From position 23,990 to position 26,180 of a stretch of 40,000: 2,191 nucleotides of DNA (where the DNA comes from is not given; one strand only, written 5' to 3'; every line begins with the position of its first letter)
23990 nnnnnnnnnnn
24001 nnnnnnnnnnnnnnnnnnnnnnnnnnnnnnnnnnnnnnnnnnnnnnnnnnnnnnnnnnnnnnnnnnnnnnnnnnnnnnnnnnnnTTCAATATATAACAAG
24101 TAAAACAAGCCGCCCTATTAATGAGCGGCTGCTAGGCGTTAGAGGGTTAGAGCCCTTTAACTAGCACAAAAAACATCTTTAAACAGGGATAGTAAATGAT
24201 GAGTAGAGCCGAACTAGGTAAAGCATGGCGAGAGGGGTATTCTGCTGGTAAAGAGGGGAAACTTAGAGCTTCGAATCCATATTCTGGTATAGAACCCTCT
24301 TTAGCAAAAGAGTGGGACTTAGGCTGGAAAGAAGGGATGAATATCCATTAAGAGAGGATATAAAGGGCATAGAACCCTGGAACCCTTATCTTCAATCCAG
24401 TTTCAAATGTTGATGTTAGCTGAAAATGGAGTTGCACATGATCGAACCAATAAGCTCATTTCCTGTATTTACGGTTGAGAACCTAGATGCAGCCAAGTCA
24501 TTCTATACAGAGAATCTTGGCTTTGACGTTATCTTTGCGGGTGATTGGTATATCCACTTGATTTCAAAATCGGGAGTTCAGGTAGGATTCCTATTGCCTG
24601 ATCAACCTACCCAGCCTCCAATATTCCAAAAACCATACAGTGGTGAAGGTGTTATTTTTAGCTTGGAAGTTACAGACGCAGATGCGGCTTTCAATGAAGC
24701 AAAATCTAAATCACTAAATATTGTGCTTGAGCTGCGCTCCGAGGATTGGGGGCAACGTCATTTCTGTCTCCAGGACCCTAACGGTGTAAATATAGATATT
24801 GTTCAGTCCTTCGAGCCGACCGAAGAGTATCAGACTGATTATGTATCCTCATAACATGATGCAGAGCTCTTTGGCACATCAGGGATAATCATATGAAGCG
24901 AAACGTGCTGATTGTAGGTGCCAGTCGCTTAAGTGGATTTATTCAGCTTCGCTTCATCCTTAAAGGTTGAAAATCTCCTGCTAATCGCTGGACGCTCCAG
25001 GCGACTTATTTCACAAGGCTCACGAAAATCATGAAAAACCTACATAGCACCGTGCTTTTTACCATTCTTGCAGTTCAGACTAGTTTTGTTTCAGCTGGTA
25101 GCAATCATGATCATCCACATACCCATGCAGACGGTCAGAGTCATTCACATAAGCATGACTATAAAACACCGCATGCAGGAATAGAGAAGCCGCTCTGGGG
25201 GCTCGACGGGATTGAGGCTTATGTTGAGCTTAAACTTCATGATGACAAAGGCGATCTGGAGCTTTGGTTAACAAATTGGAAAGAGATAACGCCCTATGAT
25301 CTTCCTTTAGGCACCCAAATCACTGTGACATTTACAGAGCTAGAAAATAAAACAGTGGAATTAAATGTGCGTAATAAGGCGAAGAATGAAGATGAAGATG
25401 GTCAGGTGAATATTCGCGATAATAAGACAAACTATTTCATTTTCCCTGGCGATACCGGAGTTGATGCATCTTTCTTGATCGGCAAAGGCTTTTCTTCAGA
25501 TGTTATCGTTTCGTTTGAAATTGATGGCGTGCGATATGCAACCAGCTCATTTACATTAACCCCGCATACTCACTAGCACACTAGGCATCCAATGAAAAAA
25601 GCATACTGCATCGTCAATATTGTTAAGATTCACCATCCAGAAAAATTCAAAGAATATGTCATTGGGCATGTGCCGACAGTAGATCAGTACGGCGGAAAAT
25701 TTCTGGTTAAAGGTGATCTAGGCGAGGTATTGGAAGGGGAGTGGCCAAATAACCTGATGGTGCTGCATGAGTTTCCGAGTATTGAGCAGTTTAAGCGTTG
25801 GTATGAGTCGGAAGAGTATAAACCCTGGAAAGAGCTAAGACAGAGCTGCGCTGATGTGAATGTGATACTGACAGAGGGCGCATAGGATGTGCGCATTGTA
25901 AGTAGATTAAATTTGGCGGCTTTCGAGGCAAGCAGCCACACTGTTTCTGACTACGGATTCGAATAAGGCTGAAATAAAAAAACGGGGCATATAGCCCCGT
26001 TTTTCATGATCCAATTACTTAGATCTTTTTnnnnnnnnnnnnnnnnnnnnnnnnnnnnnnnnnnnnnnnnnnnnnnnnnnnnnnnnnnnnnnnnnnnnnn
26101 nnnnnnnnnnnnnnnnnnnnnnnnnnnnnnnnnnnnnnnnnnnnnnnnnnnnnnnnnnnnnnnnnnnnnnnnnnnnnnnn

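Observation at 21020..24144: Chromosomal integron between serS and purB, with cassette boundaries that validate one another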

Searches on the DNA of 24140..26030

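Call 67: search_with_rna_model(model_id=R1, source=window, start=24140, end=26030, filters=off, max_evalue=10, show_alignments=3)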
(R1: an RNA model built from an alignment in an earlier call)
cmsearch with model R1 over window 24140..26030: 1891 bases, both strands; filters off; matches with E-value up to 10: 4.
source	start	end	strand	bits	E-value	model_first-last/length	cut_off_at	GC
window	25284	25312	+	3.8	6.2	1-59/59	no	0.45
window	24358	24391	-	3.7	7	1-59/59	no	0.41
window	24358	24391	+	3.6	7.2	1-59/59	no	0.41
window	25345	25366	+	3.2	9.7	1-59/59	no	0.18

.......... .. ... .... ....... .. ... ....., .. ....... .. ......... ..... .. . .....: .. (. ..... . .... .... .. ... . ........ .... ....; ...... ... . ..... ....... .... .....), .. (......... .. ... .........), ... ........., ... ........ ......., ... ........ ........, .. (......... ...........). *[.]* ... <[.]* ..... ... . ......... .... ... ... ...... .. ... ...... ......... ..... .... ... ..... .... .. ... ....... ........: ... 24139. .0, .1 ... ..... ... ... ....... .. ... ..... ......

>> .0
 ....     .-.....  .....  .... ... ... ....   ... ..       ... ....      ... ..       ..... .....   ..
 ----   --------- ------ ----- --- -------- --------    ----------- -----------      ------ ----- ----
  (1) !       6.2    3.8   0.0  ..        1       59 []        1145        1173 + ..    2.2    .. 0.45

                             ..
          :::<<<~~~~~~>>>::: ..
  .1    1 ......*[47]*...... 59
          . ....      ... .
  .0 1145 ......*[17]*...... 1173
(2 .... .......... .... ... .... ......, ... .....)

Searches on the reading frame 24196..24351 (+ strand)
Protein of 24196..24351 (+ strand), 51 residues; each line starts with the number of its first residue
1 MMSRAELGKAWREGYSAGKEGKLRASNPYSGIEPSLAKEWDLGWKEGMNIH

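Call 3: search_protein_families(library=ncbifam, proteins=[window:24196-24351:+], max_evalue=0.01)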
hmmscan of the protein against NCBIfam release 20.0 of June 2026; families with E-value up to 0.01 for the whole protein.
window:24196-24351:+ (51 aa): 1 family
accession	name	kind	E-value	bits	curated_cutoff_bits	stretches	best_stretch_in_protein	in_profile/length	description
NF011162.1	PRK14563.1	equivalog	1.5e-07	31.2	40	1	3-49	2-46/47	ribosome modulation factor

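Call 4: search_protein_families(library=pfam, proteins=[window:24196-24351:+], max_evalue=0.01)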
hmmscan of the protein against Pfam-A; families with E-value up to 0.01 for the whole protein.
window:24196-24351:+ (51 aa): 1 family
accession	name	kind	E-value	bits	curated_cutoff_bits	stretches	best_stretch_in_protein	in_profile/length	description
PF04957.18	RMF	-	1.8e-10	41.2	27.9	1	4-48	6-49/53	Ribosome modulation factor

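Call 28: search_protein_families(library=padloc, proteins=[window:24196-24351:+], max_evalue=0.1)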
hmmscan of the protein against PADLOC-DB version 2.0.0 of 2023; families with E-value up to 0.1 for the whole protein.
window:24196-24351:+ (51 aa): 0 families

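Call 29: search_protein_families(library=phrogs, proteins=[window:24196-24351:+], max_evalue=0.1)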
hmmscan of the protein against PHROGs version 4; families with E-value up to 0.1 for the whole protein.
window:24196-24351:+ (51 aa): 3 families
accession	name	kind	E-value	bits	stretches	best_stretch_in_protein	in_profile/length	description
phrog_1757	-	unknown function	1.2e-06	29.3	1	1-46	1-41/62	-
phrog_5827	-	unknown function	0.019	15.9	0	30-49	14-33/70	-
phrog_17748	-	unknown function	0.05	14.4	1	12-46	19-52/71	-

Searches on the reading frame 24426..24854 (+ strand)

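Call 3: search_protein_families(library=ncbifam, proteins=[window:24426-24854:+], max_evalue=0.01)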
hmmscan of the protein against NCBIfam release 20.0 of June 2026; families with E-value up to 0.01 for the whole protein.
window:24426-24854:+ (142 aa): 3 families
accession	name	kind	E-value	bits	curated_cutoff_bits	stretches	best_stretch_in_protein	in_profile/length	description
NF033156.1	ble_BLMA_gen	subfamily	7.5e-05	23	140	0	8-51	4-46/121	BLMA family bleomycin binding protein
NF000489.1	ble_Sh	exception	0.0019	18.5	260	0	9-45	5-41/124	phleomycin/bleomycin binding protein Ble-Sh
TIGR00068.2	glyox_I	equivalog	0.009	15.9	120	0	78-128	91-140/143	lactoylglutathione lyase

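Call 4: search_protein_families(library=pfam, proteins=[window:24426-24854:+], max_evalue=0.01)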
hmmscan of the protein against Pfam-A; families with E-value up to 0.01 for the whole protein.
window:24426-24854:+ (142 aa): 3 families
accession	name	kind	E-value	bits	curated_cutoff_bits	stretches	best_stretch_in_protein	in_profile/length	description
PF00903.31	Glyoxalase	-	3.2e-14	53.8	20.6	1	15-124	7-120/121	Glyoxalase/Bleomycin resistance protein/Dioxygenase superfamily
PF12681.13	Glyoxalase_2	-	4.1e-08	33.6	30.1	1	13-130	4-118/118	Glyoxalase-like domain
PF22677.2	Ble-like_N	-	0.0036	17.5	24.5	1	16-36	8-28/41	Bleomycin resistance protein-like N-terminal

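Call 28: search_protein_families(library=padloc, proteins=[window:24426-24854:+], max_evalue=0.1)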
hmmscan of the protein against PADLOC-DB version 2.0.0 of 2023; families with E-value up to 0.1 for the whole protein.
window:24426-24854:+ (142 aa): 0 families

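Call 29: search_protein_families(library=phrogs, proteins=[window:24426-24854:+], max_evalue=0.1)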
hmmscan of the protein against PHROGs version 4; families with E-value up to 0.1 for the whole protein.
window:24426-24854:+ (142 aa): 1 family
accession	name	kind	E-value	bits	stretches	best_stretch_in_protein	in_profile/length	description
phrog_14937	-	unknown function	0.0082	17.3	0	14-39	9-34/130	-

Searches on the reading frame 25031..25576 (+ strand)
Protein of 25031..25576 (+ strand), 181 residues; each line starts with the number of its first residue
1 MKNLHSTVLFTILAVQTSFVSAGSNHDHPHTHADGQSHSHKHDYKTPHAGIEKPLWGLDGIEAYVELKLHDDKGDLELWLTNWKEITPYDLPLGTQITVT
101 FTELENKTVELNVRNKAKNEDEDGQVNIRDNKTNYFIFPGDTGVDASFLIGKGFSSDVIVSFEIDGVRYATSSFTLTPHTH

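Call 3: search_protein_families(library=ncbifam, proteins=[window:25031-25576:+], max_evalue=0.01)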
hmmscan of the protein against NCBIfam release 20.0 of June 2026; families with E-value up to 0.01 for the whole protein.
window:25031-25576:+ (181 aa): 0 families

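Call 4: search_protein_families(library=pfam, proteins=[window:25031-25576:+], max_evalue=0.01)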
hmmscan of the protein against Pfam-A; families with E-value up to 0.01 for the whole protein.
window:25031-25576:+ (181 aa): 0 families

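Call 28: search_protein_families(library=padloc, proteins=[window:25031-25576:+], max_evalue=0.1)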
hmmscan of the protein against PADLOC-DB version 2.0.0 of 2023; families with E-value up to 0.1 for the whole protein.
window:25031-25576:+ (181 aa): 0 families

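Call 29: search_protein_families(library=phrogs, proteins=[window:25031-25576:+], max_evalue=0.1)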
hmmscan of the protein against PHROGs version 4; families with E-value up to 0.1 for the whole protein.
window:25031-25576:+ (181 aa): 0 families

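Call 52: find_homologous_proteins(query=window:25031-25576:+, max_evalue=0.001)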
Query window:25031-25576:+ (181 aa): 507 proteins with E <= 0.001 among 538 candidates; the best 120 are listed.
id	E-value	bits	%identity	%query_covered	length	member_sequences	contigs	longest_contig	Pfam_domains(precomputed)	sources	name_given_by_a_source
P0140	3.8e-109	380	93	100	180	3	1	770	-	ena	-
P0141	8.5e-59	216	53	75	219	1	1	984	-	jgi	jgi:hypothetical protein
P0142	5.5e-56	207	54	97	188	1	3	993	-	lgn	-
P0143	4.4e-55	204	60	87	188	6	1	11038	-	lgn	-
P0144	6.5e-53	197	61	87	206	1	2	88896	-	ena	-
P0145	2.5e-52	195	64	73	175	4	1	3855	-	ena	-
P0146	4.5e-51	191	63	73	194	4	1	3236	-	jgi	jgi:hypothetical protein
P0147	9.0e-51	190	60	73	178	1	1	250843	-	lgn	-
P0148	1.5e-50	189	54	100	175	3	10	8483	-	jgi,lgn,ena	-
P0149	1.7e-50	189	51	96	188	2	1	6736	-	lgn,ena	-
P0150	3.7e-50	188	60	75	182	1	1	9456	-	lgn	-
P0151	4.9e-50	187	58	89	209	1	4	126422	-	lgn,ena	-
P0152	5.2e-50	187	61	75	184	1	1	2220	-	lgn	-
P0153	8.3e-50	187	59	81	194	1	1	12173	-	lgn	-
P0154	1.5e-49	186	53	100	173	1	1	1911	-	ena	-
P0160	2.1e-48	182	55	87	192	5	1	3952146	-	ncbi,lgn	-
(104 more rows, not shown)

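Call 53: find_encoding_contigs(protein=P0160, flank=6000, max_places=2)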
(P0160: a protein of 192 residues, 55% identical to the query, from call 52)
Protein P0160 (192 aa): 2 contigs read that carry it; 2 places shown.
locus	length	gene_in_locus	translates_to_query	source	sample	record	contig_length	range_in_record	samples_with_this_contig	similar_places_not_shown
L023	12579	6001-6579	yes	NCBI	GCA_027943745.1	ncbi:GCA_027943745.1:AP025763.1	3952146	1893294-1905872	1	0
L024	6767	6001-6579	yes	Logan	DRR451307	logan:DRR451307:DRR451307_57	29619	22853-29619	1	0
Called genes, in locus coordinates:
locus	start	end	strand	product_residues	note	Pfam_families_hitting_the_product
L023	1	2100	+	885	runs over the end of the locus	PF13491:FtsK_4TM, PF17854:FtsK_alpha, PF01580:FtsK_SpoIIIE, PF09397:FtsK_gamma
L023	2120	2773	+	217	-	PF03548:LolA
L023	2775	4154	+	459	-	PF05496:RuvB_N, PF01078:Mg_chelatase (faint), PF00004:AAA, PF07728:AAA_5 (weak), PF13173:AAA_14 (weak), PF16193:AAA_assoc_2, PF22703:Cdc6_lid (weak), PF12002:MgsA_C, +2 more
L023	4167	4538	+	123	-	PF02537:CRCB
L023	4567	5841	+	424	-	PF02403:Seryl_tRNA_N, PF00587:tRNA-synt_2b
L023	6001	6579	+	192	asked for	-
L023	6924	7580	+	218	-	PF14300:DMP19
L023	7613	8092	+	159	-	PF09832:DUF2059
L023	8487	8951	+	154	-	-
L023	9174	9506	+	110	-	-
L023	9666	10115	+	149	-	PF07361:Cytochrom_B562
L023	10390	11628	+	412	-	PF01734:Patatin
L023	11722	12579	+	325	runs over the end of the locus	-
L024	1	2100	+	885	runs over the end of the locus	PF13491:FtsK_4TM, PF17854:FtsK_alpha, PF01580:FtsK_SpoIIIE, PF09397:FtsK_gamma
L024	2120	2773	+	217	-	PF03548:LolA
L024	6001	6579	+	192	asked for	-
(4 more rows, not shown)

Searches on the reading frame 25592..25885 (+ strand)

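Call 3: search_protein_families(library=ncbifam, proteins=[window:25592-25885:+], max_evalue=0.01)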
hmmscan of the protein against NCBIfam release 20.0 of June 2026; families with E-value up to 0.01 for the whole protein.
window:25592-25885:+ (97 aa): 0 families

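Call 4: search_protein_families(library=pfam, proteins=[window:25592-25885:+], max_evalue=0.01)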
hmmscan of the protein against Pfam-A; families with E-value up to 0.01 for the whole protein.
window:25592-25885:+ (97 aa): 1 family
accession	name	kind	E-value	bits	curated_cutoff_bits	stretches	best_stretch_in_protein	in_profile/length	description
PF07045.17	DUF1330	-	5.3e-27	94.5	23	1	3-96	1-93/94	Domain of unknown function (DUF1330)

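Call 28: search_protein_families(library=padloc, proteins=[window:25592-25885:+], max_evalue=0.1)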
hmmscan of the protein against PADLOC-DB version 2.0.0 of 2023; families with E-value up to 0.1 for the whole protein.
window:25592-25885:+ (97 aa): 0 families

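Call 29: search_protein_families(library=phrogs, proteins=[window:25592-25885:+], max_evalue=0.1)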
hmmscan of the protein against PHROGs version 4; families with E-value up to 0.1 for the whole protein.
window:25592-25885:+ (97 aa): 0 families
